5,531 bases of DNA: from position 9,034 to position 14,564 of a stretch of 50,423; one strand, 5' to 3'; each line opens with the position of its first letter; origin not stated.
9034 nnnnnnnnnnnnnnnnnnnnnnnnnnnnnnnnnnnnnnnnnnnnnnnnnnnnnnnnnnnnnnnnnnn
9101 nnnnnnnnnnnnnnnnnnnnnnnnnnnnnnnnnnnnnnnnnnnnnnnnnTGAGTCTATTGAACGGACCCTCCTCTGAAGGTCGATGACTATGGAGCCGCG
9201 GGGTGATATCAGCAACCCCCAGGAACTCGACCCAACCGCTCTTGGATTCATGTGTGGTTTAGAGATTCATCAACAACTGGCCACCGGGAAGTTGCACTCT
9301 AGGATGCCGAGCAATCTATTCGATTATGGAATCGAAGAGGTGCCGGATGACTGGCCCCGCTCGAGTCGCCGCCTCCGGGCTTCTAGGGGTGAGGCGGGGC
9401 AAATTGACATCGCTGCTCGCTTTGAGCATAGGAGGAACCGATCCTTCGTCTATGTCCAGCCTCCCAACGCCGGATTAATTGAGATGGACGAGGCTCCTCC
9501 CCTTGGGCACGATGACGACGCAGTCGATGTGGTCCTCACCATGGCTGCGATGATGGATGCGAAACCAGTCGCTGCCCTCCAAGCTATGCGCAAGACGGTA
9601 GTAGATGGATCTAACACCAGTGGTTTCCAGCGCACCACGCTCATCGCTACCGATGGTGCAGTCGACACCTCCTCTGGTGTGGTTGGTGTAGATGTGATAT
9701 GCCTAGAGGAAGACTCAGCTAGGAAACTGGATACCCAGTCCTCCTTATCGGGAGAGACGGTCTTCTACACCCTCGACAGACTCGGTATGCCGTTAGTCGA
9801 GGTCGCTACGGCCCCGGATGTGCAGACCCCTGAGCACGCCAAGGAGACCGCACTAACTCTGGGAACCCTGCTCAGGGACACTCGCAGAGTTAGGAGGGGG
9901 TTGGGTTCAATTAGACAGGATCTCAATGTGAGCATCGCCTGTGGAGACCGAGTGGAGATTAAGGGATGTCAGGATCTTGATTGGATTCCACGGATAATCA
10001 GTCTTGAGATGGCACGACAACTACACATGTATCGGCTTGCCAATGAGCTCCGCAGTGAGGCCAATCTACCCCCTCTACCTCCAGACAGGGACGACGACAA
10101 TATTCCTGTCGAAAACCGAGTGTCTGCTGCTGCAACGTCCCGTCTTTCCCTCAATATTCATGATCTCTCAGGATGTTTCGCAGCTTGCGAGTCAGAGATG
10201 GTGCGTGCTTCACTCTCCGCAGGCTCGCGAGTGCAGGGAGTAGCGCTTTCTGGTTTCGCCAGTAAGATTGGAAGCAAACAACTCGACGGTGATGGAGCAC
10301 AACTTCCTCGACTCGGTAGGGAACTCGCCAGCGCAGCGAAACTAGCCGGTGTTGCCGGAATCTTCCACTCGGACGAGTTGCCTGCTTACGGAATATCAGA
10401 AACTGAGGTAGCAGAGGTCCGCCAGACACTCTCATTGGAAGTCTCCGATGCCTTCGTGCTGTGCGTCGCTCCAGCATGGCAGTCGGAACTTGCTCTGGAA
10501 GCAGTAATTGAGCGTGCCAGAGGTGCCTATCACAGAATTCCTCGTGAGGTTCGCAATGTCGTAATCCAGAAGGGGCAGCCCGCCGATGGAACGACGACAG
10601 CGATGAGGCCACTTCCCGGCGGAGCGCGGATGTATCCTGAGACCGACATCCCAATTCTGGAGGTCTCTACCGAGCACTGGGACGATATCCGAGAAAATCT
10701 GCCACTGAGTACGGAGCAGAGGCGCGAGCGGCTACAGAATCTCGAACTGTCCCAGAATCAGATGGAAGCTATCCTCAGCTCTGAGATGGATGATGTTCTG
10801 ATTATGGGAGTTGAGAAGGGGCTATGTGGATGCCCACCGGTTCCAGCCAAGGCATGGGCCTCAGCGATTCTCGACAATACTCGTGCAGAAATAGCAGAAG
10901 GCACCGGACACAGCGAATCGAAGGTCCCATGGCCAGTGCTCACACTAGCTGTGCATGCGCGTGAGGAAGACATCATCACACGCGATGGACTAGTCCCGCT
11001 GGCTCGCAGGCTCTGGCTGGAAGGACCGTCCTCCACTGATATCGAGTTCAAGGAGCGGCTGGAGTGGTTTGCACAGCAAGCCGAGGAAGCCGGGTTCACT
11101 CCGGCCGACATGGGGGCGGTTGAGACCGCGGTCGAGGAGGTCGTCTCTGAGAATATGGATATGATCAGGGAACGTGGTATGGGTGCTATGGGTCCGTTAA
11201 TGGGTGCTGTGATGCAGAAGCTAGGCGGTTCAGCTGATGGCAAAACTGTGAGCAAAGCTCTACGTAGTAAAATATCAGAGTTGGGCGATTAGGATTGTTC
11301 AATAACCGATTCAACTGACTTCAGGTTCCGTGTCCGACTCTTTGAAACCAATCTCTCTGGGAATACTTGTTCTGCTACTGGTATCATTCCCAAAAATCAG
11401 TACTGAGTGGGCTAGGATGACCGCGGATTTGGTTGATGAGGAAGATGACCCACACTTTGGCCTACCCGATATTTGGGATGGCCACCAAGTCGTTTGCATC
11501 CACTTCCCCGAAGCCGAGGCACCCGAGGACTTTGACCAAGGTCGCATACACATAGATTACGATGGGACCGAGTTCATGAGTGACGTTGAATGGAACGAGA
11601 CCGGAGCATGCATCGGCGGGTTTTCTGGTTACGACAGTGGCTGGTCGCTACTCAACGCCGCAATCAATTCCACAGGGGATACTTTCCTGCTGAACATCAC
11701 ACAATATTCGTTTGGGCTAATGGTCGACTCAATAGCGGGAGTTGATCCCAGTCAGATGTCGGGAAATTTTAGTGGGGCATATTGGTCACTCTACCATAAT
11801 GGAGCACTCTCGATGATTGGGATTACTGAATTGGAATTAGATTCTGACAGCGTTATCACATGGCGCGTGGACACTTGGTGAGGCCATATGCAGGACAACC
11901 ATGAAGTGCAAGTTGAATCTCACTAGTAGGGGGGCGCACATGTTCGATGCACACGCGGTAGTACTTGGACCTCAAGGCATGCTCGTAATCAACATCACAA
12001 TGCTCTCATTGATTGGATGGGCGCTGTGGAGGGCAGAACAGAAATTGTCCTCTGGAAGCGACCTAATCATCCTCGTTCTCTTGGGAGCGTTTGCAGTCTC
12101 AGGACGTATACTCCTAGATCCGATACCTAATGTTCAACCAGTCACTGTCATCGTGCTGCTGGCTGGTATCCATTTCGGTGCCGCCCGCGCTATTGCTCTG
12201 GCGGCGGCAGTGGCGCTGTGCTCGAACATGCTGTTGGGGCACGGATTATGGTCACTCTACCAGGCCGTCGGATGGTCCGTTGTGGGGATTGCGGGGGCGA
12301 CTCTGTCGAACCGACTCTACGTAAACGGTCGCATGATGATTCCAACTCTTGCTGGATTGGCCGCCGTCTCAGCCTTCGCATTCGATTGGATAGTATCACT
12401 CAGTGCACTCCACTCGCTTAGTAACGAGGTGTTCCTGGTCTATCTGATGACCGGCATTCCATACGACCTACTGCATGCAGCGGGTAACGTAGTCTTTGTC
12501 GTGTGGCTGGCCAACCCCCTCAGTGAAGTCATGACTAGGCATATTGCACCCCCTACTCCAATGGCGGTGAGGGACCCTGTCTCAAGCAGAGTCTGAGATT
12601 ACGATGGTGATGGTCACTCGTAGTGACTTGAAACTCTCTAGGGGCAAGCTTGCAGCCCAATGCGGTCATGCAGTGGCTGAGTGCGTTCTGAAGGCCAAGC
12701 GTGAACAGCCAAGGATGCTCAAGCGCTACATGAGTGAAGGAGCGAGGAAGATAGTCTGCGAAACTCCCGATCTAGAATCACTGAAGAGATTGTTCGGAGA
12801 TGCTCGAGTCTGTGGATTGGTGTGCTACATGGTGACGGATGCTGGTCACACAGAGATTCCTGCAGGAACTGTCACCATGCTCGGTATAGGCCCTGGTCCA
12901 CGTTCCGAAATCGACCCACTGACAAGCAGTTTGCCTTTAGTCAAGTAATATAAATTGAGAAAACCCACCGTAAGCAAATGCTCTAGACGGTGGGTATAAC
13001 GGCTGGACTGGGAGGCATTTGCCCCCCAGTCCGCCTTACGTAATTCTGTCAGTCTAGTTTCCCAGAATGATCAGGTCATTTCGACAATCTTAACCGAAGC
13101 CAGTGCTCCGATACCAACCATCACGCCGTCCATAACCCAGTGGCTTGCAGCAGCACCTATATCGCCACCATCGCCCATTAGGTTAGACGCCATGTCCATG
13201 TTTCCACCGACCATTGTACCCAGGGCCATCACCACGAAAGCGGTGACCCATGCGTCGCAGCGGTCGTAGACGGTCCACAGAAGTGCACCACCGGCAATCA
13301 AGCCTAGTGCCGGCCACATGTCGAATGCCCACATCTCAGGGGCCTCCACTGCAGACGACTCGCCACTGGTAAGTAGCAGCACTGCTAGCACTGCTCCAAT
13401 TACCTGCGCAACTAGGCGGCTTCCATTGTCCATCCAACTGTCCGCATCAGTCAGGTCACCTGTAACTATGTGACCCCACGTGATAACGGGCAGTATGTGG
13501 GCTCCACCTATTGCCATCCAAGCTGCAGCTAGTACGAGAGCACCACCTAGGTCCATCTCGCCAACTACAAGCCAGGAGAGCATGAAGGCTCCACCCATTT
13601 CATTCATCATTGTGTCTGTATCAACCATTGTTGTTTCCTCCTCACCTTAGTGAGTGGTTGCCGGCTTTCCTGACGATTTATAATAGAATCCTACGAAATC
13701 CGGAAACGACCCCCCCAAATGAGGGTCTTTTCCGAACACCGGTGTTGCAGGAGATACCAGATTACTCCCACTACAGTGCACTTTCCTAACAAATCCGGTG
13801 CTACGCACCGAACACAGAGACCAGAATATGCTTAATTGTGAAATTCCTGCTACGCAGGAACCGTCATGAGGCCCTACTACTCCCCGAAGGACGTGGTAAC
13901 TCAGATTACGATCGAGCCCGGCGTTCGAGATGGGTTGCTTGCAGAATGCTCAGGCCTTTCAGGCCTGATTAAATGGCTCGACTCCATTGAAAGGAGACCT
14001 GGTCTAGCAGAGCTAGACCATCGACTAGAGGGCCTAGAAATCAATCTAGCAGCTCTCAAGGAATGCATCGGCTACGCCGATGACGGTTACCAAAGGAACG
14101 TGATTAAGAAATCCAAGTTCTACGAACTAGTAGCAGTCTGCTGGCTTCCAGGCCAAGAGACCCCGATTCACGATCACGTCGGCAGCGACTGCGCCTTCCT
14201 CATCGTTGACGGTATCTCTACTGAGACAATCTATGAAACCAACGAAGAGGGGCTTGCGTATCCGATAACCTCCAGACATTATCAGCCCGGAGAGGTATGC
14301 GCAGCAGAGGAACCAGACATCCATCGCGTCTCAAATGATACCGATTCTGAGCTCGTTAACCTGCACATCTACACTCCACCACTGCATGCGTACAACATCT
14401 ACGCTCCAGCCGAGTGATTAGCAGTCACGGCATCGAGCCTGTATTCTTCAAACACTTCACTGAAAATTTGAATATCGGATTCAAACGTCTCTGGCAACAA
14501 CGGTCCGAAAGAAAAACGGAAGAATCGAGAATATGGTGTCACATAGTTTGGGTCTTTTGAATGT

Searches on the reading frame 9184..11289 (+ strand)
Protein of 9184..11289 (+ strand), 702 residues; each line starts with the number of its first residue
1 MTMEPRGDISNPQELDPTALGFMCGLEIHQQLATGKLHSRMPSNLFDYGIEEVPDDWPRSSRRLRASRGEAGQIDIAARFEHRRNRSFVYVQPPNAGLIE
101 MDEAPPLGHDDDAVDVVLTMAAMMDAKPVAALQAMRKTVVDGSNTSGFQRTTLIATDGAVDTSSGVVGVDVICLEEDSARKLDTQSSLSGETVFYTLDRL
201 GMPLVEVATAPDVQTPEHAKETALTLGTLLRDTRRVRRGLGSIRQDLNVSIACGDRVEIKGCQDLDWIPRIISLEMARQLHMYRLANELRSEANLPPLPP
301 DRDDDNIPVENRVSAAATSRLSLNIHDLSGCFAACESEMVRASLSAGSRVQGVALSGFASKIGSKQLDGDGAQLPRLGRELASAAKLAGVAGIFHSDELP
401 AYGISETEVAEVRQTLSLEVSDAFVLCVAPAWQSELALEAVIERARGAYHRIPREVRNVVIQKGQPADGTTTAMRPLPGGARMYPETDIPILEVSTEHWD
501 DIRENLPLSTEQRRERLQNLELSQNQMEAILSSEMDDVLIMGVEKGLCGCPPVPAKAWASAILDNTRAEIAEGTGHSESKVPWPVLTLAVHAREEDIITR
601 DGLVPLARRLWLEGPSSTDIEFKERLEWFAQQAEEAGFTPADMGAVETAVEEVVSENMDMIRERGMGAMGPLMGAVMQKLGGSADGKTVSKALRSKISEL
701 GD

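Call 8: search_protein_families(library=pfam, proteins=[window:9184-11289:+], max_evalue=0.001)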
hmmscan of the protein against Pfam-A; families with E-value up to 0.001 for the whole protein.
window:9184-11289:+ (702 aa): 4 families
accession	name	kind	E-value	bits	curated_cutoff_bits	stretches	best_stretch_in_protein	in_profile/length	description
PF02934.20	GatB_N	-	4.2e-41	141.4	23.4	1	23-498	2-275/277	GatB/GatE catalytic domain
PF02637.23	GatB_Yqey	-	2.7e-11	44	27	1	630-697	77-148/148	GatB domain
PF09424.15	YqeY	-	1.4e-06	28.9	27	1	638-696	86-142/143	Yqey-like protein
PF02938.19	GAD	-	2.1e-06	28.3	23.4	1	342-430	3-87/95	GAD domain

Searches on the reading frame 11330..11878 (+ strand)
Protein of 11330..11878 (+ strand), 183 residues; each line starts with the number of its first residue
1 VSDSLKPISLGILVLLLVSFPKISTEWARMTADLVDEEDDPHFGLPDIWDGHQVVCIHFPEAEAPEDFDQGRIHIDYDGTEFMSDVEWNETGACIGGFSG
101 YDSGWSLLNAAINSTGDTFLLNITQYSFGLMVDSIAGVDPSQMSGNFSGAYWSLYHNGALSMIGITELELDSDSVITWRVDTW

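Call 8: search_protein_families(library=pfam, proteins=[window:11330-11878:+], max_evalue=0.001)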
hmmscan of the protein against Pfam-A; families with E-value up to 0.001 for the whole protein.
window:11330-11878:+ (183 aa): 1 family
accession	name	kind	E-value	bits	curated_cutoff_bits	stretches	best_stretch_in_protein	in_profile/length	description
PF14478.12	DUF4430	-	6.4e-08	33.4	23.8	1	125-180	18-70/72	Domain of unknown function (DUF4430)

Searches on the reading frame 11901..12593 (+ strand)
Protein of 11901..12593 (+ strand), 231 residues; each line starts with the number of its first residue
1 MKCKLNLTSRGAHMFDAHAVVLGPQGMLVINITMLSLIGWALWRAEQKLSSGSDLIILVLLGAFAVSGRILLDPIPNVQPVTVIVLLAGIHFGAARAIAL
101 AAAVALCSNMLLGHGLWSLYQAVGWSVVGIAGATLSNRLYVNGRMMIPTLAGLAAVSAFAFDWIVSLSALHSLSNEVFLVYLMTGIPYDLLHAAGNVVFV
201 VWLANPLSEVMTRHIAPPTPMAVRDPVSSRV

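Call 8: search_protein_families(library=pfam, proteins=[window:11901-12593:+], max_evalue=0.001)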
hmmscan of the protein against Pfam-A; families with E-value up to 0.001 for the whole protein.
window:11901-12593:+ (231 aa): 1 family
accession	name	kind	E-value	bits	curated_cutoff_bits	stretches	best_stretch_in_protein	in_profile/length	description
PF20221.3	DUF6580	-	4.6e-06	27.4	27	1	54-204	6-149/162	Family of unknown function (DUF6580)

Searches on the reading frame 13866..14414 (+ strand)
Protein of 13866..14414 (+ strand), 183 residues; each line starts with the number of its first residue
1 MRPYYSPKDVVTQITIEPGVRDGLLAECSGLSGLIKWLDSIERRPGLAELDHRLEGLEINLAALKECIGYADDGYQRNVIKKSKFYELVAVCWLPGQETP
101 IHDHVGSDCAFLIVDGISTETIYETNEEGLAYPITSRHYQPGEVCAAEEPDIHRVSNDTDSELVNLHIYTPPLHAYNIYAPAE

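Call 8: search_protein_families(library=pfam, proteins=[window:13866-14414:+], max_evalue=0.001)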
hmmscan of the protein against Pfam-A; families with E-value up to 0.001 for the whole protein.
window:13866-14414:+ (183 aa): 1 family
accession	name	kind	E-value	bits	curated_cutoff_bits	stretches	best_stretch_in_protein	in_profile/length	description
PF05995.18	CDO_I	-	2.2e-14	53.8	23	1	73-179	56-167/170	Cysteine dioxygenase type I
